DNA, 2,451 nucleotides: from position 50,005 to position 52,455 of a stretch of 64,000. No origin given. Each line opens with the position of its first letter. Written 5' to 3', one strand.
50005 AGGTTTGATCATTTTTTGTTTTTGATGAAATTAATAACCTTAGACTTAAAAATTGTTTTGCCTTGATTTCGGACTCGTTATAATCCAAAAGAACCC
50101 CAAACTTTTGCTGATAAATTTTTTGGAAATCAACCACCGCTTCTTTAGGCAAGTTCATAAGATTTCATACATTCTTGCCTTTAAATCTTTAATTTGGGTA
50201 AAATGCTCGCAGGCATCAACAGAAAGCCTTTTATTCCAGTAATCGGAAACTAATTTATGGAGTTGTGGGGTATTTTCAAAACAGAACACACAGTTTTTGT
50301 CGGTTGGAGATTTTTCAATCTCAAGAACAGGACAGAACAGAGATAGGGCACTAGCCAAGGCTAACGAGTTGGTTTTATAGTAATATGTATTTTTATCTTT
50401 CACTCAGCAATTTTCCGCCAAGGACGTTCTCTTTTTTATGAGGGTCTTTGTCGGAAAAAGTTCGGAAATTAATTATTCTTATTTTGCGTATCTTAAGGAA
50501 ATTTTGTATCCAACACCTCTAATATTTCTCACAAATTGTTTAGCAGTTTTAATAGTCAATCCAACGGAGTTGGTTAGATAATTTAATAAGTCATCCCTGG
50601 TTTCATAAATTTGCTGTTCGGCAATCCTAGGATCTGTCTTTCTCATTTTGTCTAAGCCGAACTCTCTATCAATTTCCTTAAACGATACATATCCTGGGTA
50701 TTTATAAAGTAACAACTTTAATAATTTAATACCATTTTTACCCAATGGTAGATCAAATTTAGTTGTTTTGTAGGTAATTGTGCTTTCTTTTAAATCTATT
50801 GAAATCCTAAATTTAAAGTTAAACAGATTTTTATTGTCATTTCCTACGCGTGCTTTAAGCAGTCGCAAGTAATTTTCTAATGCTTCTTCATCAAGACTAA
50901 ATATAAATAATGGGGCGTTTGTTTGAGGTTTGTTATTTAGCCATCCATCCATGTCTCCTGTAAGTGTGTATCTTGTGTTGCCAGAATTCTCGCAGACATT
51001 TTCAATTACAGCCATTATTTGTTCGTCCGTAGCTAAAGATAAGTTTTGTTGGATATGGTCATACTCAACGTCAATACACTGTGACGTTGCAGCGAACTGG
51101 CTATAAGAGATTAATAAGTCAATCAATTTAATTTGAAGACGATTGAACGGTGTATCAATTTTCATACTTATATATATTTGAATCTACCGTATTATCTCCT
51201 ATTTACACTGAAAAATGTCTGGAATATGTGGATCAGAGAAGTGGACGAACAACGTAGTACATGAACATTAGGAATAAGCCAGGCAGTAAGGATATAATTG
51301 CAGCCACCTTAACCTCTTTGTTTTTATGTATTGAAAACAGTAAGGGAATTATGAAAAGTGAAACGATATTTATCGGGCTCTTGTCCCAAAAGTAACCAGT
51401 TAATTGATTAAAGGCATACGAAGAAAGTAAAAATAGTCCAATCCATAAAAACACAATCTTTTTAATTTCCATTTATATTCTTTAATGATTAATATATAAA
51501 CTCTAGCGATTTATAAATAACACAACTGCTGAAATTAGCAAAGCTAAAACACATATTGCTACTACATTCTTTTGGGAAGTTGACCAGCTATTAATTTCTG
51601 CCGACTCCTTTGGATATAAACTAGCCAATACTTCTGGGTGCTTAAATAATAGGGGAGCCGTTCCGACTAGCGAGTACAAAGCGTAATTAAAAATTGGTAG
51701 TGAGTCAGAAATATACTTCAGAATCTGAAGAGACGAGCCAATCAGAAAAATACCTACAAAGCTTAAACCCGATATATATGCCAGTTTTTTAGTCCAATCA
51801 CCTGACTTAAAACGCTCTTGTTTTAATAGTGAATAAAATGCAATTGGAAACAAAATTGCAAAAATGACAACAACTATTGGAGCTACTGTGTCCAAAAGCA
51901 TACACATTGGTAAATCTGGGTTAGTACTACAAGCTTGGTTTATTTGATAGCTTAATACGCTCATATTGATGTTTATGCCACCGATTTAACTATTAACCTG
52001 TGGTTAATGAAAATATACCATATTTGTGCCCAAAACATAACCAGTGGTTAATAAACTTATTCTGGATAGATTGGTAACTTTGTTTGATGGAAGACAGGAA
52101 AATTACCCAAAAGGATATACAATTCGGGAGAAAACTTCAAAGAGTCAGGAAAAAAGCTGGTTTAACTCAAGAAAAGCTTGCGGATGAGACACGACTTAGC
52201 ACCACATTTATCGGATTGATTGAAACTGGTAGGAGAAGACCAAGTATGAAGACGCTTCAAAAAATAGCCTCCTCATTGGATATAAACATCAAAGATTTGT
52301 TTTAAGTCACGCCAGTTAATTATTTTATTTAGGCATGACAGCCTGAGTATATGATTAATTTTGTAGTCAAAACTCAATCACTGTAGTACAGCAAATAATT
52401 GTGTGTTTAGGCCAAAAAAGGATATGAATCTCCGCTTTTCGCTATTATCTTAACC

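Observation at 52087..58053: AAA+ ATPase / S8 subtilase operon (ietAS-like) with a repressor switch and two extra uncharacterised genes on a recombinase element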

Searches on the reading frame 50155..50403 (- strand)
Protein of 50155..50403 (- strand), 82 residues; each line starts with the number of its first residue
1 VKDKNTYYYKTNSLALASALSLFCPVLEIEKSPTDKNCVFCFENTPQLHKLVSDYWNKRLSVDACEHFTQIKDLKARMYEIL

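Call 68: search_protein_families(library=pfam, proteins=[window:50155-50403:-], max_evalue=0.01)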
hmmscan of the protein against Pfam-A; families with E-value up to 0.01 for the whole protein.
window:50155-50403:- (82 aa): 1 family
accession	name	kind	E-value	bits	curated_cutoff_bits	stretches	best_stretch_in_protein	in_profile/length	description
PF18903.5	DUF5659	-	6e-12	45.7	23.6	1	8-79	3-74/75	Domain of unknown function (DUF5659)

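Call 93: search_protein_families(library=phrogs, proteins=[window:50155-50403:-], max_evalue=0.001)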
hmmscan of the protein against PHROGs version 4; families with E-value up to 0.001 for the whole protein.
window:50155-50403:- (82 aa): 0 families

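Call 94: search_protein_families(library=padloc, proteins=[window:50155-50403:-], max_evalue=0.001)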
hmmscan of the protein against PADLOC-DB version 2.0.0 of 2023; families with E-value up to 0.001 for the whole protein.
window:50155-50403:- (82 aa): 0 families

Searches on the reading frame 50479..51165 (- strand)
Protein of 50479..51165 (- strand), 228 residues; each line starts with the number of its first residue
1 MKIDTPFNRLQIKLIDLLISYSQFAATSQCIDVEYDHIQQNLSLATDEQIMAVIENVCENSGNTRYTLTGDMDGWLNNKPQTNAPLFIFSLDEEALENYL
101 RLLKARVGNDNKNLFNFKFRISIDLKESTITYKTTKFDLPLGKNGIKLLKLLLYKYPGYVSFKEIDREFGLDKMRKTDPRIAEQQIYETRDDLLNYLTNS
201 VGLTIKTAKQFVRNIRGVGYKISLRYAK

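Call 68: search_protein_families(library=pfam, proteins=[window:50479-51165:-], max_evalue=0.01)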
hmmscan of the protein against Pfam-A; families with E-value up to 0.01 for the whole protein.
window:50479-51165:- (228 aa): 0 families

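Call 93: search_protein_families(library=phrogs, proteins=[window:50479-51165:-], max_evalue=0.001)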
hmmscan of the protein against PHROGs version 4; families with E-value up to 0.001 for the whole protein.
window:50479-51165:- (228 aa): 0 families

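Call 94: search_protein_families(library=padloc, proteins=[window:50479-51165:-], max_evalue=0.001)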
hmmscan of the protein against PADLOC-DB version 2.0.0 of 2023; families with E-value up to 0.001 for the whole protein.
window:50479-51165:- (228 aa): 0 families

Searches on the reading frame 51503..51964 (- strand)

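Call 68: search_protein_families(library=pfam, proteins=[window:51503-51964:-], max_evalue=0.01)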
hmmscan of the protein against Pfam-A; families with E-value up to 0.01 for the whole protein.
window:51503-51964:- (153 aa): 1 family
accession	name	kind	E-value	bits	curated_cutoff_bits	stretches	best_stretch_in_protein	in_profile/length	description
PF06168.16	DUF981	-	0.0059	17.1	29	1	33-150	78-173/186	Protein of unknown function (DUF981)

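Call 94: search_protein_families(library=padloc, proteins=[window:51503-51964:-], max_evalue=0.001)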
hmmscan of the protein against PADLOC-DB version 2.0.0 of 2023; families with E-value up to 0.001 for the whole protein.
window:51503-51964:- (153 aa): 0 families

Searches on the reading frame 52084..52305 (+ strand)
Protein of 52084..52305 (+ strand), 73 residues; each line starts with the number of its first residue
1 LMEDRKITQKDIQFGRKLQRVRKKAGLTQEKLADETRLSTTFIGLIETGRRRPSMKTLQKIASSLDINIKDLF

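Call 3: search_protein_families(library=padloc, proteins=[window:52084-52305:+], max_evalue=0.01)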
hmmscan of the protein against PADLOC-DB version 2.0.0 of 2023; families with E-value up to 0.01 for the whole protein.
window:52084-52305:+ (73 aa): 23 families
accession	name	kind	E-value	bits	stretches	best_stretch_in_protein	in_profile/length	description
PDLC03665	Control_protein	-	1.3e-15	55.4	1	11-72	6-68/77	control protein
PDLC02926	HTH_VI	-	1.9e-14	51.7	1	14-72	2-60/92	-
PDLC04142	capH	-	8.5e-11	40.9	1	13-69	6-62/103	capH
PDLC03666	Control_protein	-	2e-10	39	1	13-73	6-66/77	control protein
PDLC03664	Control_protein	-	2.9e-10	38.5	1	12-73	12-73/74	control protein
PDLC03954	RmrA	-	1.3e-08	32.2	1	15-69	12-66/380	-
PDLC03952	RmrA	-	8e-08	29.5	1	14-67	23-76/395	-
PDLC03949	RmrA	-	1.2e-07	28.9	1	17-68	6-57/363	-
PDLC03953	RmrA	-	1.4e-06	25.8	1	14-67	6-59/373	-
PDLC03951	RmrA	-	1.6e-06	25.4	1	15-69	10-64/400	-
PDLC03946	RmrA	-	3.8e-06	23.9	1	16-67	5-56/357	-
PDLC04775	PDC-M69A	-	1e-05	24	1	13-72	7-66/113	-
PDLC03668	Control_protein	-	1.1e-05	23.8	1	18-67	13-62/79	control protein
PDLC03947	RmrA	-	1.1e-05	22.4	1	6-68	4-66/383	-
PDLC03945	RmrA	-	4.5e-05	20.8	1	14-69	3-58/394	-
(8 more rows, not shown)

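Call 4: search_protein_families(library=pfam, proteins=[window:52084-52305:+], max_evalue=0.01)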
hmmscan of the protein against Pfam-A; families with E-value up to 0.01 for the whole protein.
window:52084-52305:+ (73 aa): 5 families
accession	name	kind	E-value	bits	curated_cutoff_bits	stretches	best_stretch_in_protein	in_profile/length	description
PF01381.28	HTH_3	-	3.5e-14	53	23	1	18-71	1-54/55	Helix-turn-helix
PF13560.12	HTH_31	-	4.4e-11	43.4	27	1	13-63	1-52/64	Helix-turn-helix domain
PF12844.13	HTH_19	-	2e-10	40.9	30.2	1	15-73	1-59/64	Helix-turn-helix domain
PF13443.12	HTH_26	-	5e-09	36.7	22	1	17-73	1-58/63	Cro/C1-type HTH DNA-binding domain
PF13413.12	HTH_25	-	1.2e-05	25.5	24.6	1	18-50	2-34/62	Helix-turn-helix domain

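Call 5: search_protein_families(library=ncbifam, proteins=[window:52084-52305:+], max_evalue=0.01)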
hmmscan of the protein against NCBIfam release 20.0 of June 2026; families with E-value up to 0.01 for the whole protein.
window:52084-52305:+ (73 aa): 17 families
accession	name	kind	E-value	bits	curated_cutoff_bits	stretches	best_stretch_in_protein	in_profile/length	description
NF041951.1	phage_RstR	subfamily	3.1e-12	46.7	80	1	13-69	2-58/108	RstR family transcriptional repressor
TIGR03070.1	couple_hipB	subfamily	5.3e-11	42.3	71.65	1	13-67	2-56/58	type II toxin-antitoxin system Y4mF family antitoxin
NF006015.0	PRK08154.1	subfamily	5.6e-09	35.6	204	1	13-72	30-89/314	anaerobic benzoate catabolism transcriptional regulator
NF007408.0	PRK09943.1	equivalog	1.3e-08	34.6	211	1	8-73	2-67/185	HTH-type transcriptional regulator PuuR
NF046032.1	TransRegSlrRBacil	equivalog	8.6e-08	32.4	250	1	15-73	3-62/149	HTH-type transcriptional regulator SlrR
NF047948.1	male_kill_WMK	equivalog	3.1e-07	30.2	300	1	10-72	159-221/300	WO male-killing family protein Wmk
NF010465.0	PRK13890.1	equivalog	5.1e-07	29.8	96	1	17-70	9-62/121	conjugal transfer protein TrbA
TIGR00270.2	TIGR00270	equivalog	8.3e-07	28.9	110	1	13-70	75-132/159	multiprotein bridging factor aMBF1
NF041677.1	trans_regClgR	equivalog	1.7e-05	24.9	170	1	15-71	10-66/113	transcriptional regulator ClgR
NF007271.0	PRK09726.1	equivalog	0.00018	21.4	79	1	1-68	1-67/88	type II toxin-antitoxin system antitoxin HipB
NF007257.0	PRK09706.1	subfamily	0.0002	21.2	101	1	11-66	3-58/135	transcriptional repressor DicA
NF052239.1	antitox_spr1629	equivalog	0.0008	18.6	335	1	14-69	3-58/377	spr1629 family repressor/antitoxin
NF038139.1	Reg_Aceta_RamB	equivalog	0.00082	18.1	700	1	15-69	4-58/465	acetate metabolism transcriptional regulator RamB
NF058600.1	TransRegSco1979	equivalog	0.0028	16.7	350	1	11-63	6-58/280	Sco1979 family transcriptional regulator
NF041493.1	MobT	equivalog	0.006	15.4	600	1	19-66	2-49/383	MobT family relaxase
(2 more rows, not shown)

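Call 93: search_protein_families(library=phrogs, proteins=[window:52084-52305:+], max_evalue=0.001)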
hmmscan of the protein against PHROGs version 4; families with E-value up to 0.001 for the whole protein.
window:52084-52305:+ (73 aa): 20 families
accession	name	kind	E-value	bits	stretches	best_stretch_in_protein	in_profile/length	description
phrog_8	-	transcription regulation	2.6e-13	51.1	1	9-72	72-215/346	transcriptional regulator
phrog_5823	-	transcription regulation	2.9e-13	50.8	1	12-73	5-67/404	transcriptional regulator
phrog_3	-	transcription regulation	1.5e-11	45.7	1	2-73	77-146/430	transcriptional repressor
phrog_2967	-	transcription regulation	5.2e-11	43.5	1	11-73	8-70/225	transcriptional regulator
phrog_1373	-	transcription regulation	1.1e-09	39.5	1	10-69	60-119/166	transcriptional regulator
phrog_2439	-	transcription regulation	2.8e-09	37.3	1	15-70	9-64/367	transcriptional regulator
phrog_4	-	transcription regulation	6.8e-09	36.2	1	6-73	128-192/400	transcriptional repressor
phrog_7241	-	transcription regulation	7.5e-08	33.5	1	16-72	64-120/122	transcriptional regulator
phrog_2328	-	transcription regulation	1.3e-07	32.4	1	6-73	8-75/128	transcriptional repressor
phrog_2104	-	unknown function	4.3e-07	31.1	1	16-62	42-88/103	-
phrog_6288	-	unknown function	3.9e-06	27.7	1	6-65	23-82/322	-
phrog_9908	-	DNA, RNA and nucleotide metabolism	1.9e-05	25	1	7-63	7-63/282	DNA binding protein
phrog_147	-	transcription regulation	2.5e-05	25.6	1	13-62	4-54/100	transcriptional regulator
phrog_4836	-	transcription regulation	3.2e-05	24.6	1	9-68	71-130/194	CII-like regulator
phrog_4583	-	transcription regulation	3.3e-05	24.8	1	22-72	19-69/81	transcriptional repressor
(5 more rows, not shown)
